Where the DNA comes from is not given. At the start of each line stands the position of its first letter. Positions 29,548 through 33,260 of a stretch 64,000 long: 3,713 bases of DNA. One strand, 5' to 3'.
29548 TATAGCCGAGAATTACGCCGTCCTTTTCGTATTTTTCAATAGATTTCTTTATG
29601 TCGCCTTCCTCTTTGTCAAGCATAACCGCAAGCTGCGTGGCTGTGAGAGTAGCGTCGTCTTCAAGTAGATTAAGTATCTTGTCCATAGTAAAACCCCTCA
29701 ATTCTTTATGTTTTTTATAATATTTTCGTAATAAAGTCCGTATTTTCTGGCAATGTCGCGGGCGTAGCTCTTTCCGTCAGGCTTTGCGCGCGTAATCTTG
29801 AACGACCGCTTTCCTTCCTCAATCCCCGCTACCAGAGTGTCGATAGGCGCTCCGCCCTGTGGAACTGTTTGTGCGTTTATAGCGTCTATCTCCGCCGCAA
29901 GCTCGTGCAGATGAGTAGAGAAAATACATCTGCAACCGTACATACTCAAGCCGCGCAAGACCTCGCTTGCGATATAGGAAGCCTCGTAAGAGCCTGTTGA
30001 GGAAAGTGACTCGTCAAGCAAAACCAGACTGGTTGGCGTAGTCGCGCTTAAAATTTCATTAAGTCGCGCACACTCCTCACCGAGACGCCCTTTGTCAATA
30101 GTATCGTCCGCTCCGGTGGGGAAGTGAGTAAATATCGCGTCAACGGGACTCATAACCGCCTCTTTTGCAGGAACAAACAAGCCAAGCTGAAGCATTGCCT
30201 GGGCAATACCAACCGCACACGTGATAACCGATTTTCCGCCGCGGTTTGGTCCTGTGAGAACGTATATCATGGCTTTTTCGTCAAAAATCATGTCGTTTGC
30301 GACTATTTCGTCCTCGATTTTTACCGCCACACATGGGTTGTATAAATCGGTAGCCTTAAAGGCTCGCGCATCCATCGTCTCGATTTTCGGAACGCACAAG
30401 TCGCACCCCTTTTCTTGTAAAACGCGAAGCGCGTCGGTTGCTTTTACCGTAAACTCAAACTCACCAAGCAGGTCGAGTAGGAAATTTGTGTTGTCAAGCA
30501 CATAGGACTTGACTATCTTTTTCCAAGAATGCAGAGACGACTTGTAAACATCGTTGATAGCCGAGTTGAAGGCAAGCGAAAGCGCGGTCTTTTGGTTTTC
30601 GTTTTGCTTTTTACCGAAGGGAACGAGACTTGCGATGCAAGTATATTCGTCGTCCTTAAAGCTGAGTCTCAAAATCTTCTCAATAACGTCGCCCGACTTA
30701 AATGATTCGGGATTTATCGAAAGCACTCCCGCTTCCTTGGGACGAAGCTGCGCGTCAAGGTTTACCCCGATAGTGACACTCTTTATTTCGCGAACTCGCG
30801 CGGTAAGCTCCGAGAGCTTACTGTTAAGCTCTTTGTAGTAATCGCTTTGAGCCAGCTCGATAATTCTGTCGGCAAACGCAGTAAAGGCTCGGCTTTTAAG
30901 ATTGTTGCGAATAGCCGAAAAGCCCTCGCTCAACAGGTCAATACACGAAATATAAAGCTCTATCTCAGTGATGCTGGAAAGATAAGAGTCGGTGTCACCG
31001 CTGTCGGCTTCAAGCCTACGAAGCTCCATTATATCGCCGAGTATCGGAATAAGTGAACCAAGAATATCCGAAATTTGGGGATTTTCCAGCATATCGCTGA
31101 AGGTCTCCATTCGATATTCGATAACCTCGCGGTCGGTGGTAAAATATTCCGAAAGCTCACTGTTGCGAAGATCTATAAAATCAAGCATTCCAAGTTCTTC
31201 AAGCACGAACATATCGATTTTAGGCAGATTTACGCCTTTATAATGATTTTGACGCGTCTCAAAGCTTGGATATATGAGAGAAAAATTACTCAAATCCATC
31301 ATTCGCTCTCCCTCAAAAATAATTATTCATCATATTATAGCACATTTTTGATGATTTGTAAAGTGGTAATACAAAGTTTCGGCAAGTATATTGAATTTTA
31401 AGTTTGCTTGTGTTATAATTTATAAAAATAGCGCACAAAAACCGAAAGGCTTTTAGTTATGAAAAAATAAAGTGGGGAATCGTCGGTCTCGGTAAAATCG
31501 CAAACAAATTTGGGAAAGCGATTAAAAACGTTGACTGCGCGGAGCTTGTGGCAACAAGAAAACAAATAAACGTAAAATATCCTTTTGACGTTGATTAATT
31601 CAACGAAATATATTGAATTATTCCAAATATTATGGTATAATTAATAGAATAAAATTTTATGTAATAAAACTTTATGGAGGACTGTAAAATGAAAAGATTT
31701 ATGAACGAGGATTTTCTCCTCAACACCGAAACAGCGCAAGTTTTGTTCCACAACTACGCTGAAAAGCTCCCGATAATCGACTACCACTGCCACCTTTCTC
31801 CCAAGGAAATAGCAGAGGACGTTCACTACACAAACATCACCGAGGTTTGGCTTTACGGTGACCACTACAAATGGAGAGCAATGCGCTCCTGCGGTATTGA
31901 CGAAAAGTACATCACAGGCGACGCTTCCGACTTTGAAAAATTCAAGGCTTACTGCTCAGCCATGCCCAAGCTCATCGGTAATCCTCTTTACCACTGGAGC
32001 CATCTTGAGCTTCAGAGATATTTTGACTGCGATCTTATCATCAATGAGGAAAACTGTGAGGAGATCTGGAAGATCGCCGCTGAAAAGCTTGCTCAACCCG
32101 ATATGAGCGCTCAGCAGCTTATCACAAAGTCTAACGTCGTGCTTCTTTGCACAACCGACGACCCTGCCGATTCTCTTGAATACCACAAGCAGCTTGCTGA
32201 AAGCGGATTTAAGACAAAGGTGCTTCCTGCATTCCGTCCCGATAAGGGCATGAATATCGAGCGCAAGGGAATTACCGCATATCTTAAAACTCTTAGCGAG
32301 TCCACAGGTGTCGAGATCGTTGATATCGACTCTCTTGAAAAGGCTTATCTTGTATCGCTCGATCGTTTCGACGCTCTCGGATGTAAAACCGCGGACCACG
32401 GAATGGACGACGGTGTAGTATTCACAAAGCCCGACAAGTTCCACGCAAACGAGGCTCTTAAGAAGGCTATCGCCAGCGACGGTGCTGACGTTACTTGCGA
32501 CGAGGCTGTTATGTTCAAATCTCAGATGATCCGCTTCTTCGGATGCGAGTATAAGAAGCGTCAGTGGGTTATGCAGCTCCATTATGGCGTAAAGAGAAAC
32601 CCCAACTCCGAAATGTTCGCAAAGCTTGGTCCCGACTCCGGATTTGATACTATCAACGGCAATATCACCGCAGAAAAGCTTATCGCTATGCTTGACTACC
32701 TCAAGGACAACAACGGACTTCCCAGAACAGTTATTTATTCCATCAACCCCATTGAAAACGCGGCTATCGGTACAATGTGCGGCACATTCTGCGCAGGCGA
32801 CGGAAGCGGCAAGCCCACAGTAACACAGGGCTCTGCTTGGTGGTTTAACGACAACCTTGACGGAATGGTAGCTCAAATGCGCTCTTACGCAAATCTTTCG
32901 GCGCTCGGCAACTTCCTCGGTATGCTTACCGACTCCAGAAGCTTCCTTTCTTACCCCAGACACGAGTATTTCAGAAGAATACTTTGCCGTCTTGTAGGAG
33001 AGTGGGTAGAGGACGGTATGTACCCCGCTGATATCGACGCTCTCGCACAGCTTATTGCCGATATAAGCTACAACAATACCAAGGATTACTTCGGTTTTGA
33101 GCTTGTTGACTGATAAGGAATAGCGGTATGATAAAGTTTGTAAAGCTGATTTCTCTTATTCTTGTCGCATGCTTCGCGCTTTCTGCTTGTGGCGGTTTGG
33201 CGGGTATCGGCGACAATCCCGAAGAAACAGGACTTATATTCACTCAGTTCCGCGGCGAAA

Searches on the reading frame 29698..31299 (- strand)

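Call 77: search_protein_families(library=padloc, proteins=[window:29698-31299:-], max_evalue=0.00001)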
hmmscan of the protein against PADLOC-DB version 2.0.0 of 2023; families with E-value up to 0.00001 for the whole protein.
window:29698-31299:- (533 aa): 0 families

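Call 78: search_protein_families(library=pfam, proteins=[window:29698-31299:-], max_evalue=0.00001)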
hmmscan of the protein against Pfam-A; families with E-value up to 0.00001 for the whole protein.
window:29698-31299:- (533 aa): 1 family
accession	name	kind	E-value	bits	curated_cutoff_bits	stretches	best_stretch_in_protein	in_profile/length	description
PF00488.27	MutS_V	-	3.2e-23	83.1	30.2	1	347-473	2-129/188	MutS domain V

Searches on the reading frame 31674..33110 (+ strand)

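Call 77: search_protein_families(library=padloc, proteins=[window:31674-33110:+], max_evalue=0.00001)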
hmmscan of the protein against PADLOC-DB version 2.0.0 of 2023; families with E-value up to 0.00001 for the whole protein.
window:31674-33110:+ (479 aa): 0 families

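Call 78: search_protein_families(library=pfam, proteins=[window:31674-33110:+], max_evalue=0.00001)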
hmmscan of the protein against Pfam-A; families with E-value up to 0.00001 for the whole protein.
window:31674-33110:+ (479 aa): 1 family
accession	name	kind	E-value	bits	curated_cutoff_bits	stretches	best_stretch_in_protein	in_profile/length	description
PF02614.20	UxaC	-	3.2e-184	613.6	25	1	6-473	1-464/464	Glucuronate isomerase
